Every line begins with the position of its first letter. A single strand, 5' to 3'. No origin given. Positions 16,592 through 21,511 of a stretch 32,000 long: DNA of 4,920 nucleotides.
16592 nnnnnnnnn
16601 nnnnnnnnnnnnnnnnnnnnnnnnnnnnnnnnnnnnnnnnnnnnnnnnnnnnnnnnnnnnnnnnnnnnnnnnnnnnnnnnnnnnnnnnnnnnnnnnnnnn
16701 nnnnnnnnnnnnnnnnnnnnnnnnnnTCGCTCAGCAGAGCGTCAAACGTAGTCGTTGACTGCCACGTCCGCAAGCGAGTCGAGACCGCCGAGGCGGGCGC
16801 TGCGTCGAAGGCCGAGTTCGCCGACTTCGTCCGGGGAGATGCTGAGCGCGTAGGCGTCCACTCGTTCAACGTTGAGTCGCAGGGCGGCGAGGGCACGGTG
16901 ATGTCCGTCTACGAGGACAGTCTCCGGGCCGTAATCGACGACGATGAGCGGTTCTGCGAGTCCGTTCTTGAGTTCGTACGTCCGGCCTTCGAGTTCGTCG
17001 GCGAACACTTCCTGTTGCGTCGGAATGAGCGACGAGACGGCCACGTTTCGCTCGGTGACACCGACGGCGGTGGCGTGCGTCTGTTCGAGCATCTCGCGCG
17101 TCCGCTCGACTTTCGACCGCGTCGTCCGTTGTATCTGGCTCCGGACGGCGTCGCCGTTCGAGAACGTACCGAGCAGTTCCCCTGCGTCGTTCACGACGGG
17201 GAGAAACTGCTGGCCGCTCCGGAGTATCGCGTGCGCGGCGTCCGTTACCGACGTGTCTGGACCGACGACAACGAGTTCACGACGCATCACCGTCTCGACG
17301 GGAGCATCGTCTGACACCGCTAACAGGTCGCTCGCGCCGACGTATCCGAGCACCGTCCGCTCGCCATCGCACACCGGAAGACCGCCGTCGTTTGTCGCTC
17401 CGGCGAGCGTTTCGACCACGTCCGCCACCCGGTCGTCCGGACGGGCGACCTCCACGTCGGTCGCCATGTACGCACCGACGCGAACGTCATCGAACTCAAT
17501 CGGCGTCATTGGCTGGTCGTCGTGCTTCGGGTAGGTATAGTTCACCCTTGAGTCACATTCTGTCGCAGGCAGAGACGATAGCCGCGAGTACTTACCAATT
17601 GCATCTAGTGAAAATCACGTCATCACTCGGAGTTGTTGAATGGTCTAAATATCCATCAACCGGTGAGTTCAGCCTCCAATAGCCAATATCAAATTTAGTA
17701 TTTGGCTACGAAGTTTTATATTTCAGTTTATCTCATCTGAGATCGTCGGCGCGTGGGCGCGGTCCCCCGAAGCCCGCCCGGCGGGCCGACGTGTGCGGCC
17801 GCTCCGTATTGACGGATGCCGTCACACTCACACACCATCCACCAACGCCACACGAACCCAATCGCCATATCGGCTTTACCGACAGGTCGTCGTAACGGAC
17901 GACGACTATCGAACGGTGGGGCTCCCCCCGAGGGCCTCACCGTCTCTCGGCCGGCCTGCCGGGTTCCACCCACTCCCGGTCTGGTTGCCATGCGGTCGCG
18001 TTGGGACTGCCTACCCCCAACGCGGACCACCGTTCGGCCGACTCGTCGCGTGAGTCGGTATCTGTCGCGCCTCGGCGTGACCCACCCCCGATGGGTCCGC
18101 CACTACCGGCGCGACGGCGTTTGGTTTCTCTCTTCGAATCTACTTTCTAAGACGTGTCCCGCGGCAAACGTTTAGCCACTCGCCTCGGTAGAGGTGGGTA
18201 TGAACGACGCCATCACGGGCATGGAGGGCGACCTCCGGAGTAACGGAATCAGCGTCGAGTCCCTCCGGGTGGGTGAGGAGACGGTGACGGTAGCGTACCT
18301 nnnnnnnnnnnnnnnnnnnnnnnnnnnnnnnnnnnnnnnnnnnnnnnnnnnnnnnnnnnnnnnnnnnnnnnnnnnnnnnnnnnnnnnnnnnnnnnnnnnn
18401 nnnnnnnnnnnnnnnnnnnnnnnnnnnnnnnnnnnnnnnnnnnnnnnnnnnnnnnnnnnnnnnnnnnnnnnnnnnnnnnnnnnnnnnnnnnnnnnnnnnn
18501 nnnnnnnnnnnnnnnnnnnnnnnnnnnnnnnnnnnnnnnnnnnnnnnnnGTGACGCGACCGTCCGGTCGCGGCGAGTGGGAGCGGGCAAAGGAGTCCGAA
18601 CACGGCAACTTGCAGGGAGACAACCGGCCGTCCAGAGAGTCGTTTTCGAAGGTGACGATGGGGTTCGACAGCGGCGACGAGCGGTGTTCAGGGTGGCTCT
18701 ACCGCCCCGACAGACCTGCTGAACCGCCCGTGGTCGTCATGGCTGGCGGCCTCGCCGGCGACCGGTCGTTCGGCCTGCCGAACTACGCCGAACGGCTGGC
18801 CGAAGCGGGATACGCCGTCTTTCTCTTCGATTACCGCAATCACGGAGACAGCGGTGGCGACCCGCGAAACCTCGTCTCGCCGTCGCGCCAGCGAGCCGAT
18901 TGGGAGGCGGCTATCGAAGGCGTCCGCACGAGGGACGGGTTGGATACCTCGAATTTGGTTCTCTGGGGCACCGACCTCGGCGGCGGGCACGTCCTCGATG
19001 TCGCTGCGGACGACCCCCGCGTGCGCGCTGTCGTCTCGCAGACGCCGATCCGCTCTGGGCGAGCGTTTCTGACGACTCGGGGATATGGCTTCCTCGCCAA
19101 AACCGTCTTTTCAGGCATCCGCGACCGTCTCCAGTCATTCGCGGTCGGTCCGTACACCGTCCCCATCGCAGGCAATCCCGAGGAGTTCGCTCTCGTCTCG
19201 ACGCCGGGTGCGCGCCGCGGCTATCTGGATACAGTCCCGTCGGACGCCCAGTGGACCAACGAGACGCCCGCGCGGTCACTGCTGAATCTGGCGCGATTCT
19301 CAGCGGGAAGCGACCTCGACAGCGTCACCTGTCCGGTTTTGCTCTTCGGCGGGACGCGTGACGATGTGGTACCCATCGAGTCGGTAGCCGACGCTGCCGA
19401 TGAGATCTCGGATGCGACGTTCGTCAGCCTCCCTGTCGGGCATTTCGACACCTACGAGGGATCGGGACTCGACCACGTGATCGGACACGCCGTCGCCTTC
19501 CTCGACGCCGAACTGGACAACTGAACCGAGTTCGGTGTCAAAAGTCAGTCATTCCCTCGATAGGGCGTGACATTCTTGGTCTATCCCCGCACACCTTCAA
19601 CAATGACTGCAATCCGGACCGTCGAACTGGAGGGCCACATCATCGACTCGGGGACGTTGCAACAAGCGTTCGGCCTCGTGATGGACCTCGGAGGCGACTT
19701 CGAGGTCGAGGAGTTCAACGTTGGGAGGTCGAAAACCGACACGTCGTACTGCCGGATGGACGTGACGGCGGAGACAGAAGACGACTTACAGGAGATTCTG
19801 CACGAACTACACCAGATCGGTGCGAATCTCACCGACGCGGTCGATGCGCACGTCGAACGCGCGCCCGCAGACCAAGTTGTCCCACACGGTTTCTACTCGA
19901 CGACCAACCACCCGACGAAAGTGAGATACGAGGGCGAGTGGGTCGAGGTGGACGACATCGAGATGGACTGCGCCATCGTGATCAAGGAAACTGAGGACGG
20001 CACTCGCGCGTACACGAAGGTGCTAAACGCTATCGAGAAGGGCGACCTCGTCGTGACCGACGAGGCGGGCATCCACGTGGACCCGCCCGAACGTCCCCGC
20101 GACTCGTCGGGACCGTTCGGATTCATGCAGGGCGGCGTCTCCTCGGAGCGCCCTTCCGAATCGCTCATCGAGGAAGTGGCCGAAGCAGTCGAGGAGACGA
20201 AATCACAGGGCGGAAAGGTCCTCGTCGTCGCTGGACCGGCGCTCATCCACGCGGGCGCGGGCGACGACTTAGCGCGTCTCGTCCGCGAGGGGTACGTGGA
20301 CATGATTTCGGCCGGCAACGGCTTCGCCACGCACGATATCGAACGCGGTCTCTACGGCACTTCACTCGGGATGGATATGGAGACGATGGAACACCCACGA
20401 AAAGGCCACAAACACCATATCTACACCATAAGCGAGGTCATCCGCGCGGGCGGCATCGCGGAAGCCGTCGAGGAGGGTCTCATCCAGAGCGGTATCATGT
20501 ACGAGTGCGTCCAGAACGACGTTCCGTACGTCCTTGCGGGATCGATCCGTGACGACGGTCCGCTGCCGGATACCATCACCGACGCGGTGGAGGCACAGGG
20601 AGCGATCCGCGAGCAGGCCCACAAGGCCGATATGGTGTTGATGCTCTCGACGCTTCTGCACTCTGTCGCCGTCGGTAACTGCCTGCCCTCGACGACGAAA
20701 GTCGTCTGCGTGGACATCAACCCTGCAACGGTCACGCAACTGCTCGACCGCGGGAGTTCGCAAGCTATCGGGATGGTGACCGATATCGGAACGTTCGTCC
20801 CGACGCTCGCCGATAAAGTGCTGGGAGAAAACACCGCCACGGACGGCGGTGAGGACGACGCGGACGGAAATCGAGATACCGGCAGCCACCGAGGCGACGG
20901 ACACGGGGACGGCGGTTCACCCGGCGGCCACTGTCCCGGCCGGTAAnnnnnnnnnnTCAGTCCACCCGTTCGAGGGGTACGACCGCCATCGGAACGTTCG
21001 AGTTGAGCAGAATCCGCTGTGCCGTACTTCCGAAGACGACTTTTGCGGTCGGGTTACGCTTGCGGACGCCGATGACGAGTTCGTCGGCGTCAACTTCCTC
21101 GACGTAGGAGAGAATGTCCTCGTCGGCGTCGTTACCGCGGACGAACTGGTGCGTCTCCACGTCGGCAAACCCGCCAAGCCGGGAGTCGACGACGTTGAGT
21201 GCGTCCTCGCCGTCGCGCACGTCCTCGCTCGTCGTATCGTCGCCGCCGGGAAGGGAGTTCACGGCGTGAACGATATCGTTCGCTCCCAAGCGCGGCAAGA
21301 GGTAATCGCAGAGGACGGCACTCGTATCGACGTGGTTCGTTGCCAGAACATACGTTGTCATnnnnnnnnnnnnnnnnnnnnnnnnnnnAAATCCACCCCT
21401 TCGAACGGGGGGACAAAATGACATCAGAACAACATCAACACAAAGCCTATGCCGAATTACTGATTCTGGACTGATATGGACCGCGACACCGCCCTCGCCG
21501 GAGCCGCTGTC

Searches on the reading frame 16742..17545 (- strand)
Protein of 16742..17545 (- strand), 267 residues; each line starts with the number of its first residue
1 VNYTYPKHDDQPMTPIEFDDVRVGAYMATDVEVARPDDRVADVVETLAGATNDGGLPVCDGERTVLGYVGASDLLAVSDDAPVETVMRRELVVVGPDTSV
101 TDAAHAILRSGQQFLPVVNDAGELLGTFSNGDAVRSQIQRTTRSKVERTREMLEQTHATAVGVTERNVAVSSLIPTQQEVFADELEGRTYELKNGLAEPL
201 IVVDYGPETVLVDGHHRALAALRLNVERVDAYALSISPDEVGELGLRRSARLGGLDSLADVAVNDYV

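Call 3: search_protein_families(library=pfam, proteins=[window:16742-17545:-], max_evalue=0.01)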
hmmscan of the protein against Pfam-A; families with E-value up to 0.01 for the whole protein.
window:16742-17545:- (267 aa): 1 family
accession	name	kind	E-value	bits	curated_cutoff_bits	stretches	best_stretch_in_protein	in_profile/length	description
PF00571.33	CBS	-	1.6e-19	70.4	24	2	83-135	1-53/57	CBS domain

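Call 4: search_protein_families(library=ncbifam, proteins=[window:16742-17545:-], max_evalue=0.001)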
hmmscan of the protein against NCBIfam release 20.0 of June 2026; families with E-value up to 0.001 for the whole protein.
window:16742-17545:- (267 aa): 10 families
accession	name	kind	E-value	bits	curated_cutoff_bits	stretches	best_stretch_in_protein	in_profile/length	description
TIGR01302.1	IMP_dehydrog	equivalog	1.1e-09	37.7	481.5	1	26-166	85-224/450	IMP dehydrogenase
NF052358.1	GMPRedGuaB1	equivalog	1.5e-08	34.3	675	1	30-141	99-208/479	GMP reductase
NF005869.0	PRK07807.1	equivalog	1.7e-08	33.9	549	1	29-148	98-215/479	GuaB1 family IMP dehydrogenase-related protein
NF038279.1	TF_CBS_SpxR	exception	2.4e-08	33.1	600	1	37-147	206-314/427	CBS-HotDog domain-containing transcription factor SpxR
NF053603.1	HhpR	exception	1.1e-07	31.3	520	1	80-138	221-279/282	CBS domain-containing high hydrostatic pressure regulator HhpR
NF041552.1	TF_PrdR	equivalog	2e-05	23.2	795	1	21-170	6-156/577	sigma-54 dependent transcriptional regulator PrdR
TIGR01303.1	IMP_DH_rel_1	equivalog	2.7e-05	23.3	562.75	1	33-142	100-207/475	GuaB1 family IMP dehydrogenase-related protein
NF011443.0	PRK14869.1-5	equivalog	0.00012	20.7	335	0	83-152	71-140/546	putative manganese-dependent inorganic diphosphatase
NF053704.1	TransRegCcpNBacil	equivalog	0.00057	19.3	260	0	3-121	57-181/208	transcriptional regulator CcpN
NF041630.1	CBS_CbpB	equivalog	0.00091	19.1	125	0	80-127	80-125/143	cyclic-di-AMP-binding protein CbpB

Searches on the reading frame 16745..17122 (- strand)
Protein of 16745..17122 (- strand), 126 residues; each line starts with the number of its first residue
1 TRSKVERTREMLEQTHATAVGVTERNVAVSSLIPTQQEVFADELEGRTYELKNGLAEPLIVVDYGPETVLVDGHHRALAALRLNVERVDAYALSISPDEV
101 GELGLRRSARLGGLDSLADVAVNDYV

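Call 71: search_solved_structures(query=window:16745-17122:-, max_evalue=1)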
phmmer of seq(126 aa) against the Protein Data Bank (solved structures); distinct sequences matched with E-value up to 1: 6.
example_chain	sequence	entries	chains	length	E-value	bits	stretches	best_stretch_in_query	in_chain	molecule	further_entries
5dy0_A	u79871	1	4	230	0.036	17.7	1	15-113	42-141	TetR family transcriptional regulator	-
5dy1_A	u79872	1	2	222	0.036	17.7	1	15-113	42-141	TetR family transcriptional regulator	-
5dxz_A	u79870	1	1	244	0.042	17.4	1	15-112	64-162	TetR family transcriptional regulator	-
5mqq_A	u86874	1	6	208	0.058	17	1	14-118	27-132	AmtR protein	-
6gy3_A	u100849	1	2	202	0.062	16.9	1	14-118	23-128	AmtR protein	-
1vz0_A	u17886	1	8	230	0.2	15.2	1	39-109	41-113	Chromosome-partitioning protein Spo0J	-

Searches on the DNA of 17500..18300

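Call 53: search_rna_families(source=window, start=17500, end=18300, threshold=evalue, max_evalue=1)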
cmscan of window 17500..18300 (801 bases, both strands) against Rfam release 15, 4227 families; matches with E-value up to 1: 0.
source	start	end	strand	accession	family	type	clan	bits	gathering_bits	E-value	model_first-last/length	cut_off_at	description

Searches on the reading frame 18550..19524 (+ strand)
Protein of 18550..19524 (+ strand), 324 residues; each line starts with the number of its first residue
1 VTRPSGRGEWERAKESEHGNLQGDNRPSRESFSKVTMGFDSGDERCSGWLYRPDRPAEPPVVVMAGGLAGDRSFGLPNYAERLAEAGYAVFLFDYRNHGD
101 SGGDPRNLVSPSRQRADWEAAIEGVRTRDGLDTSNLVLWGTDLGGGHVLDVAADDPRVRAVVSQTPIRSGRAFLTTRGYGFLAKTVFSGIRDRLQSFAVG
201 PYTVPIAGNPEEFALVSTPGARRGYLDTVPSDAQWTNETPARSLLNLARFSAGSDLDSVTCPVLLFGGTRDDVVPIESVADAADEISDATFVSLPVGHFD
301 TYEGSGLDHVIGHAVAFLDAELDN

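Call 3: search_protein_families(library=pfam, proteins=[window:18550-19524:+], max_evalue=0.01)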
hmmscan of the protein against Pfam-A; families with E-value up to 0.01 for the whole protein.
window:18550-19524:+ (324 aa): 8 families
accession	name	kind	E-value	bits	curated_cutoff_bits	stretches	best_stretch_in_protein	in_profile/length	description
PF00561.26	Abhydrolase_1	-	4.7e-15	56.3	25.8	1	60-184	1-118/245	alpha/beta hydrolase fold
PF12146.15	Hydrolase_4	-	2.1e-14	53.8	27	1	71-287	15-218/239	Serine aminopeptidase, S33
PF12697.13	Abhydrolase_6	-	2.1e-10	42.1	26.3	1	66-299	6-205/217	Alpha/beta hydrolase family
PF12740.14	PETase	-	1.1e-08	35.2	28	1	59-174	54-165/263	PET hydrolase-like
PF02129.25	Peptidase_S15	-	2.3e-08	34.5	23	1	50-285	9-246/262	X-Pro dipeptidyl-peptidase (S15 family)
PF01738.24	DLH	-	6.5e-08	32.9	21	1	48-163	3-126/217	Dienelactone hydrolase family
PF00326.27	Peptidase_S9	-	4.5e-06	26.8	22.6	0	82-175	9-106/213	Prolyl oligopeptidase family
PF20434.5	BD-FAE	-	0.0027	17.7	26.8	0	68-147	24-101/215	BD-FAE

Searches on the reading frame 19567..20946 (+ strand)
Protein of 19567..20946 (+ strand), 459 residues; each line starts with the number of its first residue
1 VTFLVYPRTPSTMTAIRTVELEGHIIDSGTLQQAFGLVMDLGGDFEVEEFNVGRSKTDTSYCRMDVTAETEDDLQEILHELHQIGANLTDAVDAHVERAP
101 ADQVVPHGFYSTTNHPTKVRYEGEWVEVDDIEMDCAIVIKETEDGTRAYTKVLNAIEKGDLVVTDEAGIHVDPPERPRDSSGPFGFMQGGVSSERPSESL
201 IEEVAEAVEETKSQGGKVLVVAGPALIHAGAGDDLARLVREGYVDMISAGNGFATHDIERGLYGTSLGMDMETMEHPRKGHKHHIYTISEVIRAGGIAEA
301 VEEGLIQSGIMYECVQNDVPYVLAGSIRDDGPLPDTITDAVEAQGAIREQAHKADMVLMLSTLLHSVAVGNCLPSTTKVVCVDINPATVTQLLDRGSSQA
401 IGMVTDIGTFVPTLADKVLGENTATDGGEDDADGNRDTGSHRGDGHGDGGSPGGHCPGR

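Call 55: search_protein_families(library=pfam, proteins=[window:19567-20946:+], max_evalue=0.01)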
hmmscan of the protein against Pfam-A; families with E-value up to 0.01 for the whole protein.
window:19567-20946:+ (459 aa): 5 families
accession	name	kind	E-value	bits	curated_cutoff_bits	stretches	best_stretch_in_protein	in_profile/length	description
PF21570.3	ArgZ-like_C_2nd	-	3e-98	328.2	27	1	203-414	2-213/213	Arginine dihydrolase ArgZ-like, C-terminal, Rossmann fold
PF04455.17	Saccharop_dh_N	-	9.9e-38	129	23.5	1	17-115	2-100/100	LOR/SDH bifunctional enzyme conserved region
PF21571.2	ArgZ-like_C_1st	-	1.9e-30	105.1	27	1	116-201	1-84/84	Arginine dihydrolase ArgZ-like, C-terminal, first region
PF00205.28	TPP_enzyme_M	-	0.00056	20.1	30.4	0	345-411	69-134/137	Thiamine pyrophosphate enzyme, central domain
PF01916.23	DS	-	0.0059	16.4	27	0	205-266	20-83/288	Deoxyhypusine synthase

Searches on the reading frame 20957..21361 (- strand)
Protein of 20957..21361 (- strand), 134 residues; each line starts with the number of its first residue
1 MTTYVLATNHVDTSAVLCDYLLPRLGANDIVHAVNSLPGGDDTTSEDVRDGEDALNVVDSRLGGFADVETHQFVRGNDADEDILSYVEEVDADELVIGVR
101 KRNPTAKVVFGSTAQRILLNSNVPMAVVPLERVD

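Call 55: search_protein_families(library=pfam, proteins=[window:20957-21361:-], max_evalue=0.01)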
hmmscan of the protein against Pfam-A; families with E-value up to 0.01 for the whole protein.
window:20957-21361:- (134 aa): 1 family
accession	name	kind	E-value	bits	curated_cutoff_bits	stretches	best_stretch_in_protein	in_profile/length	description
PF00582.32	Usp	-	3.1e-13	50.9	24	1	58-129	60-141/141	Universal stress protein family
